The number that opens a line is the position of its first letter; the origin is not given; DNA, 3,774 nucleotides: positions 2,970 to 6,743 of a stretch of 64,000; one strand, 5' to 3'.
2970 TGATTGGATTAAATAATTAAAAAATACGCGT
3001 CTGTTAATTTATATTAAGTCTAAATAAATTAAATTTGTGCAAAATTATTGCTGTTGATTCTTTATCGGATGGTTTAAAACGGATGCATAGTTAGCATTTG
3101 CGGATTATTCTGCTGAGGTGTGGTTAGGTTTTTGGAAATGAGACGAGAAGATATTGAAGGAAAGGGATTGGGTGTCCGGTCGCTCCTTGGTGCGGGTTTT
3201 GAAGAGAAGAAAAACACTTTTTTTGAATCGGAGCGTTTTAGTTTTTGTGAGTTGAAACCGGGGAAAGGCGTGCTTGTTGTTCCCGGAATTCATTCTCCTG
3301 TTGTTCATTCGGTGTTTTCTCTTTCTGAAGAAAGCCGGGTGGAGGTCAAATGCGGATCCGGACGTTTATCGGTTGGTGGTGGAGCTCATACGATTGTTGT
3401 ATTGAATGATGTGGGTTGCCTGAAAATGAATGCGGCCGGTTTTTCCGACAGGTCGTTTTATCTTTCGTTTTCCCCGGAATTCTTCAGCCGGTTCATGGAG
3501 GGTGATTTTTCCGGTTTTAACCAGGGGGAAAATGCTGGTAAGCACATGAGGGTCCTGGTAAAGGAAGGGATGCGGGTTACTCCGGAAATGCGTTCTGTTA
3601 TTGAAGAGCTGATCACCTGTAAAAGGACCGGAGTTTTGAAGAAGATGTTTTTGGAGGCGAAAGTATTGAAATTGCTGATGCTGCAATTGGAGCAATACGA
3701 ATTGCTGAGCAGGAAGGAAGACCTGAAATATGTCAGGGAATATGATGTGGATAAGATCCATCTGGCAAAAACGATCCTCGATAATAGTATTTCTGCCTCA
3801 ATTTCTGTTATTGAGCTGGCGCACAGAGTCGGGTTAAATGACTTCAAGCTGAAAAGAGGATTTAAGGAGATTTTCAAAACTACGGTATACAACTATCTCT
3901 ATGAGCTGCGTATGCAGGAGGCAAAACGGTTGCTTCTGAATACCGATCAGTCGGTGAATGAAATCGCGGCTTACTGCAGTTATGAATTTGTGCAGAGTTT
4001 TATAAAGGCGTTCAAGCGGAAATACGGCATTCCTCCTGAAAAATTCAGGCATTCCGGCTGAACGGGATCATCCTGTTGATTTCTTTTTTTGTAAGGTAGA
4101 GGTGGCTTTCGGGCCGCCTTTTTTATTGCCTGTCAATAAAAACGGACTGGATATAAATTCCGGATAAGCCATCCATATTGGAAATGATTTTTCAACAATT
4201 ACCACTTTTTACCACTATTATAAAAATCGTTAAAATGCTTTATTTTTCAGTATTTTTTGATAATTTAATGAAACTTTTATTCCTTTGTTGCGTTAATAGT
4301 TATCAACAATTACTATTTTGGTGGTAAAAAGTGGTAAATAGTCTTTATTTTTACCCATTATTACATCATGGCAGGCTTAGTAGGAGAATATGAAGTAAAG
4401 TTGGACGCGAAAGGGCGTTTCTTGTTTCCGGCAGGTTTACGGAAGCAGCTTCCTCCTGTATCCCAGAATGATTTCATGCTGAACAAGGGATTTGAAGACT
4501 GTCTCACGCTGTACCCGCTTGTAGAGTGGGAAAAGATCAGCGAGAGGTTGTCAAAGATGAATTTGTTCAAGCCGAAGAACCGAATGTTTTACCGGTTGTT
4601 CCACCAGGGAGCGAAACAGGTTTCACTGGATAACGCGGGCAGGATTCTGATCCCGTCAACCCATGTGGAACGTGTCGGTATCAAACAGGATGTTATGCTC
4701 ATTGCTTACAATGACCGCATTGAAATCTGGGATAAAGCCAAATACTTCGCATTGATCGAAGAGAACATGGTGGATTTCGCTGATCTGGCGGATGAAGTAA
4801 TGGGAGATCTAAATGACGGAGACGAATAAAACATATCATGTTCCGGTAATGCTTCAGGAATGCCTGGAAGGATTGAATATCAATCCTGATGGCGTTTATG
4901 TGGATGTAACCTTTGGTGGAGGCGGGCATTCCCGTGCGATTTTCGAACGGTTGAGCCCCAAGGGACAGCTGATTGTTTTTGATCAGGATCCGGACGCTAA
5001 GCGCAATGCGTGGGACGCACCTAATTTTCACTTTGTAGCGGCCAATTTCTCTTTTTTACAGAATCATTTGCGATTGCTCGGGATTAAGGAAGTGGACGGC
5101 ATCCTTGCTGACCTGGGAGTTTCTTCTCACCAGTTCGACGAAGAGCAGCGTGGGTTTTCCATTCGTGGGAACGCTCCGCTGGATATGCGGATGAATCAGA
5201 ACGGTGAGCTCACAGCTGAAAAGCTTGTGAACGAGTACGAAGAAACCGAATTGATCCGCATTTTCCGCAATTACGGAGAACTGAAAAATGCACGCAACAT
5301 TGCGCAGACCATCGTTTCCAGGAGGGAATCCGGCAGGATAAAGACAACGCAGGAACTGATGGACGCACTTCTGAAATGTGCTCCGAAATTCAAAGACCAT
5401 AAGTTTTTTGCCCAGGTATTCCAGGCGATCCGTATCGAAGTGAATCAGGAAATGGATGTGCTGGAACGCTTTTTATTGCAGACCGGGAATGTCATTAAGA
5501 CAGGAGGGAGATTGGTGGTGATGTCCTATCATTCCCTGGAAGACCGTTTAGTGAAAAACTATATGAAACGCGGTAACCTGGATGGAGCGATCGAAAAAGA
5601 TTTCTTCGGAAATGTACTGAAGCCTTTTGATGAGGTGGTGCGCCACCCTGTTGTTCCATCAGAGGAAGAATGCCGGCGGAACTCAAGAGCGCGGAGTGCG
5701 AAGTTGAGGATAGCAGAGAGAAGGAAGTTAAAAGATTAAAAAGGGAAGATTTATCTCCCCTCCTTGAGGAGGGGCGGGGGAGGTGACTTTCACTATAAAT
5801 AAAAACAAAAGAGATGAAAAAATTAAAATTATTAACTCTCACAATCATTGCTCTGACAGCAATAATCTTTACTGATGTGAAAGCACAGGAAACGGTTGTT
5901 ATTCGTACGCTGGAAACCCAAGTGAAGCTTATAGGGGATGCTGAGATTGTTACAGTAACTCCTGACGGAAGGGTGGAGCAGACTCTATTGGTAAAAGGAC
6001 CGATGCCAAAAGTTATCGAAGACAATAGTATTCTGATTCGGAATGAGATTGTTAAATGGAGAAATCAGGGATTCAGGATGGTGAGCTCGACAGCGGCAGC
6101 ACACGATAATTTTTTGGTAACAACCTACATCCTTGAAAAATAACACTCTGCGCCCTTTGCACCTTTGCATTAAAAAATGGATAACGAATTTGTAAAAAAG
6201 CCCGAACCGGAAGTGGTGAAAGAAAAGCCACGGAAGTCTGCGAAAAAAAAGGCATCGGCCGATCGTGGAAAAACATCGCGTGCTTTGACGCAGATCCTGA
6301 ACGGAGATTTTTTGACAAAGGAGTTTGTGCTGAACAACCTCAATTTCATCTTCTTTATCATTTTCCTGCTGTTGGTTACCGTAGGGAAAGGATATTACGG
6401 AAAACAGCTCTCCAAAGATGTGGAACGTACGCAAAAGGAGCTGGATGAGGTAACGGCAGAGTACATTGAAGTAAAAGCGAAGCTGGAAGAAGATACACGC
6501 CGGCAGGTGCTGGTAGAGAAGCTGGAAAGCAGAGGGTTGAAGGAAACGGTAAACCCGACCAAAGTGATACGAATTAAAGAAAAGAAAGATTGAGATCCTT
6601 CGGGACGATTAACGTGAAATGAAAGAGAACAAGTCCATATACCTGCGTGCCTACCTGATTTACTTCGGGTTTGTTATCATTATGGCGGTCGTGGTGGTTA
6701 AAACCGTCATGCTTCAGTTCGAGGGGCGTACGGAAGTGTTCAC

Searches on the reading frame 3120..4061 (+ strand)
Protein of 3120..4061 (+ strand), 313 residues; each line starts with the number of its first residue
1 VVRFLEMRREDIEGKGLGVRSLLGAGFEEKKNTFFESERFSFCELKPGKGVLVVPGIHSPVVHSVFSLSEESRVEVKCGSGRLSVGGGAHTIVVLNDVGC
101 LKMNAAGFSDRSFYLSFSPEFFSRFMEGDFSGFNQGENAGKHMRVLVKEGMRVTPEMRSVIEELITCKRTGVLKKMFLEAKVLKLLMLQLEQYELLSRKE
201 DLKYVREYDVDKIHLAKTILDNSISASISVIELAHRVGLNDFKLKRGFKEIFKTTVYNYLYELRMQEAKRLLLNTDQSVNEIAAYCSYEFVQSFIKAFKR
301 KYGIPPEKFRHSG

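Call 11: search_protein_families(library=pfam, proteins=[window:3120-4061:+], max_evalue=0.01)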
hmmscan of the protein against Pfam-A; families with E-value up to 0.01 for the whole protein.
window:3120-4061:+ (313 aa): 2 families
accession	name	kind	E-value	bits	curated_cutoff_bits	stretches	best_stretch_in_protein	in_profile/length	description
PF12833.13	HTH_18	-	1.8e-21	76.7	33.6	1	233-311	1-79/80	Helix-turn-helix domain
PF00165.29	HTH_AraC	-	5.8e-05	23.6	26.6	0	274-311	6-42/42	Bacterial regulatory helix-turn-helix proteins, AraC family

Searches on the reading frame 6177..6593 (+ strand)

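Call 11: search_protein_families(library=pfam, proteins=[window:6177-6593:+], max_evalue=0.01)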
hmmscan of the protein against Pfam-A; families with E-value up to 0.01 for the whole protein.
window:6177-6593:+ (138 aa): 2 families
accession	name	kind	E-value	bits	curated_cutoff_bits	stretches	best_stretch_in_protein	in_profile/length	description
PF19579.4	FtsL_2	-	4.6e-24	84.7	24.6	1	39-137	2-100/100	Bacteriodetes cell division protein (FtsL-like)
PF12725.13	DUF3810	-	0.0031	17.4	28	1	47-111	57-126/311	Protein of unknown function (DUF3810)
